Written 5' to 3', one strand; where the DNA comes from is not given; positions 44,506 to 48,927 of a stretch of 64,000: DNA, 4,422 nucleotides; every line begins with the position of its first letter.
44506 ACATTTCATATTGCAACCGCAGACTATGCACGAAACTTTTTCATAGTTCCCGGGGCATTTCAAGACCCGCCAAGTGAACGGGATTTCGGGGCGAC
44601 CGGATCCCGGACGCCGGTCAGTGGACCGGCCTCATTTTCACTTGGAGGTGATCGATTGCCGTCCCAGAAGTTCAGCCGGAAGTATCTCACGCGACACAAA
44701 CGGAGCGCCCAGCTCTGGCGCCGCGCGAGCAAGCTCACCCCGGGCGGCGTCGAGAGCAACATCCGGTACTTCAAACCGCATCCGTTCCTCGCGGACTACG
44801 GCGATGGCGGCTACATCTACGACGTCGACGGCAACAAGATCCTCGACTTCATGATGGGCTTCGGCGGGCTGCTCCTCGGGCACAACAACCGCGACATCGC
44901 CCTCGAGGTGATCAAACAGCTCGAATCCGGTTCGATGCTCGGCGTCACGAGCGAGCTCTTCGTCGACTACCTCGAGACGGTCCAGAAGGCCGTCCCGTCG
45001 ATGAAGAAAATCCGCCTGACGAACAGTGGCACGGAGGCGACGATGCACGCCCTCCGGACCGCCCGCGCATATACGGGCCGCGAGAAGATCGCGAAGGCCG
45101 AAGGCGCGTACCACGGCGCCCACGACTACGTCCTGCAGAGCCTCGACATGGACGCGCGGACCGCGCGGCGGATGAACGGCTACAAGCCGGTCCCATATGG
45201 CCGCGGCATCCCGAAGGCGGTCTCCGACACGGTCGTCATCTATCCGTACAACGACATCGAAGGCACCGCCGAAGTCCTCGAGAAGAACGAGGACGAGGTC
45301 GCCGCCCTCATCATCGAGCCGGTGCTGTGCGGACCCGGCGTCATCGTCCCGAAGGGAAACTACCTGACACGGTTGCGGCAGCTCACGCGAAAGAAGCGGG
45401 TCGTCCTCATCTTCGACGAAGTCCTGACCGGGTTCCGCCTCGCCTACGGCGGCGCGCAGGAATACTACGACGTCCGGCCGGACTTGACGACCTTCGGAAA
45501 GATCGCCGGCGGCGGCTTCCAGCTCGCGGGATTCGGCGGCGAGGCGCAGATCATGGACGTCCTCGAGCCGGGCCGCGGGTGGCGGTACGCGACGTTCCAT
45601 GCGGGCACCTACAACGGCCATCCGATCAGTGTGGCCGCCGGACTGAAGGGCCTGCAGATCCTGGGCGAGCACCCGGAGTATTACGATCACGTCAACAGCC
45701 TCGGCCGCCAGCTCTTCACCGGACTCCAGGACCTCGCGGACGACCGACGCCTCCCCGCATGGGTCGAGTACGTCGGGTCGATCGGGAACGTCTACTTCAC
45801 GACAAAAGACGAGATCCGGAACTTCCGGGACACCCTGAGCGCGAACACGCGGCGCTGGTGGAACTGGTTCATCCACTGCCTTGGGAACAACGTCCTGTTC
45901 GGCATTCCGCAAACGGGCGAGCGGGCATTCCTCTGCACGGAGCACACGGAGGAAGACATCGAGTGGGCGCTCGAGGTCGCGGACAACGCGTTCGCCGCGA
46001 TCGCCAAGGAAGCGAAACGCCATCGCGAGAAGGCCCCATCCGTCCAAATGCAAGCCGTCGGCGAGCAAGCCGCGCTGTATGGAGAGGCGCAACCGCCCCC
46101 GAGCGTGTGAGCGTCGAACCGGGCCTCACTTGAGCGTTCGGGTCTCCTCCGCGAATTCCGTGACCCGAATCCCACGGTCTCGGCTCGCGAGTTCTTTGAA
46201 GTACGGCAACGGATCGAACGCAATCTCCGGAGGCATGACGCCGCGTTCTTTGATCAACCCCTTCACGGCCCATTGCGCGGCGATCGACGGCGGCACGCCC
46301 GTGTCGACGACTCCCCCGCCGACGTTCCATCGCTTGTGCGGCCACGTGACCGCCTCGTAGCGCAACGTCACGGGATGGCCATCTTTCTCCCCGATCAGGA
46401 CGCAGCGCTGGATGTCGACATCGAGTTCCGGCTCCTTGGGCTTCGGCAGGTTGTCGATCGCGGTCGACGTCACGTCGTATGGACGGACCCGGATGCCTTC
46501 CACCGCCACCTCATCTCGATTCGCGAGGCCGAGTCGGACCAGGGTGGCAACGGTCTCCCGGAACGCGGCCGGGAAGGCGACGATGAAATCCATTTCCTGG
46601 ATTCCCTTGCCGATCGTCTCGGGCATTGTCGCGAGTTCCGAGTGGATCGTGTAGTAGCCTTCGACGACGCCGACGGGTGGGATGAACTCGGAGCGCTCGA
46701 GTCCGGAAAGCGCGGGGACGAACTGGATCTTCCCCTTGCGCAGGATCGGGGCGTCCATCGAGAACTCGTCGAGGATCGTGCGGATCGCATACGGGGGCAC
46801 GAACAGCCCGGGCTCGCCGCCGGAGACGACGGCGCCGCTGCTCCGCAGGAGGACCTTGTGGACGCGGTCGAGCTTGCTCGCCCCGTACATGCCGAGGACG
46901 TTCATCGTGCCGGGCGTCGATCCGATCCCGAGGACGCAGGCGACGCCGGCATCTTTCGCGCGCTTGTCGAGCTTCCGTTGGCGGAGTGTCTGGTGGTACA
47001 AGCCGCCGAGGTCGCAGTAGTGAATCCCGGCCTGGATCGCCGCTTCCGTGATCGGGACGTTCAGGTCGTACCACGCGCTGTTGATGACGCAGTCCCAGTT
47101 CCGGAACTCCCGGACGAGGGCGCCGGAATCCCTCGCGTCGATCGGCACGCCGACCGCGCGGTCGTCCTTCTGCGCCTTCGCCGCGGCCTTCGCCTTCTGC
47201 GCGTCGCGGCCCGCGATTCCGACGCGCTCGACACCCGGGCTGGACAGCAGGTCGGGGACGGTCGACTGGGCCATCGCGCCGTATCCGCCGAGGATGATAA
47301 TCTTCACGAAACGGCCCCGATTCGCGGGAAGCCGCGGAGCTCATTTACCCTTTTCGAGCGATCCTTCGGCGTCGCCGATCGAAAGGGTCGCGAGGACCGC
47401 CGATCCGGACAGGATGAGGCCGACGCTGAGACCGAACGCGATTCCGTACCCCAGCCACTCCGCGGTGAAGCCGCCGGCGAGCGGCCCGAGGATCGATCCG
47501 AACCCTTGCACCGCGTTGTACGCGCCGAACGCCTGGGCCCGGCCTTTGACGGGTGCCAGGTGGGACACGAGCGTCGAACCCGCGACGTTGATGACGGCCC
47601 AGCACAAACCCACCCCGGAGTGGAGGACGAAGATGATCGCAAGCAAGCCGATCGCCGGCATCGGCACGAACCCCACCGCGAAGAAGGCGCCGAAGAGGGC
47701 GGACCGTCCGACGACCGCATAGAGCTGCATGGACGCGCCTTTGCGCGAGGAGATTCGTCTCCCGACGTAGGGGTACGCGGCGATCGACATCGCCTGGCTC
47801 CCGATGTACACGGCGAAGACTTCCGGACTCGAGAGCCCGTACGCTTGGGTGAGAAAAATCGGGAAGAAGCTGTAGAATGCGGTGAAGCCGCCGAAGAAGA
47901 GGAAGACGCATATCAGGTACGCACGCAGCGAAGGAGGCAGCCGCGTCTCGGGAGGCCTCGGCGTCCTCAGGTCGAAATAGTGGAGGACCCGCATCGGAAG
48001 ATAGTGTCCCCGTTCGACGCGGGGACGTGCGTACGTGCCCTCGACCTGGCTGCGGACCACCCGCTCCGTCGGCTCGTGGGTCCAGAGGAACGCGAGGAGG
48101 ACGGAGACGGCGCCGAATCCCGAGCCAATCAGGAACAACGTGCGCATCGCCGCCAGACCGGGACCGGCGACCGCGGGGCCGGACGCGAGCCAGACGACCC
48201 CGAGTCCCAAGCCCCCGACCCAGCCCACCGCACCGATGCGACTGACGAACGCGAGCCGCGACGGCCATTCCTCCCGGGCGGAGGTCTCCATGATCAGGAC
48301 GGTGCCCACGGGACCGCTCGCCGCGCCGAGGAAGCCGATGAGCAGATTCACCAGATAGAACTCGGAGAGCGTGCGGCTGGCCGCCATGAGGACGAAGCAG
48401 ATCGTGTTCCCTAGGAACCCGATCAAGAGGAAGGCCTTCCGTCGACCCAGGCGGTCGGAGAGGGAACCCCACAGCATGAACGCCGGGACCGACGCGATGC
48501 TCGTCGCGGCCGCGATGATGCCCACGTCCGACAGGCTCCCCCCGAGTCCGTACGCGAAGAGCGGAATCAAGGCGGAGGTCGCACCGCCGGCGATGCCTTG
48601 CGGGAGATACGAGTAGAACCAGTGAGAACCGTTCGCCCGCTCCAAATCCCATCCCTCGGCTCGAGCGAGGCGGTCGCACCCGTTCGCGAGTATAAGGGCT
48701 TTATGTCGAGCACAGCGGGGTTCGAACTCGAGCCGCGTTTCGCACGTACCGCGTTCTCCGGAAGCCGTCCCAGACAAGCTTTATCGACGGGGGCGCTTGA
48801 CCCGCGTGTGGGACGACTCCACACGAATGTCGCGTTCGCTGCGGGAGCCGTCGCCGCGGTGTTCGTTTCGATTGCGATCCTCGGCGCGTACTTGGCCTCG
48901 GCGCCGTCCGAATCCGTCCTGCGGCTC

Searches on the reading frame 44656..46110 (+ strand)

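Call 47: search_protein_families(library=pfam, proteins=[window:44656-46110:+], max_evalue=0.001)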
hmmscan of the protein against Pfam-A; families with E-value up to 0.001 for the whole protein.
window:44656-46110:+ (484 aa): 1 family
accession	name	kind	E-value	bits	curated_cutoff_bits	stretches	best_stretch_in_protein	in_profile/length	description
PF00202.27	Aminotran_3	-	5.2e-59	200.4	30.5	1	44-386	11-355/403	Aminotransferase class-III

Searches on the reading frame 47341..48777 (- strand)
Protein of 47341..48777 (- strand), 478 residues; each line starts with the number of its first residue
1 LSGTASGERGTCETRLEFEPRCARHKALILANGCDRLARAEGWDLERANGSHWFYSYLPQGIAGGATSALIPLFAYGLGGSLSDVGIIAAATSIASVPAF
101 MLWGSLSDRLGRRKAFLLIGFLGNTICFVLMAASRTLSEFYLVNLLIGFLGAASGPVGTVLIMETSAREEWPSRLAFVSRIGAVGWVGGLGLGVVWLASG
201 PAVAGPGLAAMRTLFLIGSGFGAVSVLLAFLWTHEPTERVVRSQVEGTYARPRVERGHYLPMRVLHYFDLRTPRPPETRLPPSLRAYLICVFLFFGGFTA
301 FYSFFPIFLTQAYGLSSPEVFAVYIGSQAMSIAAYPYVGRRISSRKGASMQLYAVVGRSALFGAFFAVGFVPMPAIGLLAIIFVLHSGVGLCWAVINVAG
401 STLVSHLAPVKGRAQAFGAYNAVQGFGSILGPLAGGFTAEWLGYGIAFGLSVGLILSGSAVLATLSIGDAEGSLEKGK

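Call 47: search_protein_families(library=pfam, proteins=[window:47341-48777:-], max_evalue=0.001)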
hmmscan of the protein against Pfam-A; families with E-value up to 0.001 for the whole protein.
window:47341-48777:- (478 aa): 3 families
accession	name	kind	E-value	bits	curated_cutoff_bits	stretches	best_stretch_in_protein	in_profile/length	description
PF07690.21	MFS_1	-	1.7e-36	126.3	33.4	2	57-397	5-316/347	Major Facilitator Superfamily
PF12832.13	MFS_1_like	-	1.5e-09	37.8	25.2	1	79-448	30-371/373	MFS_1 like family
PF03825.22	Nuc_H_symport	-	2.7e-06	27.1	25.9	0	79-244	33-191/400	Nucleoside H+ symporter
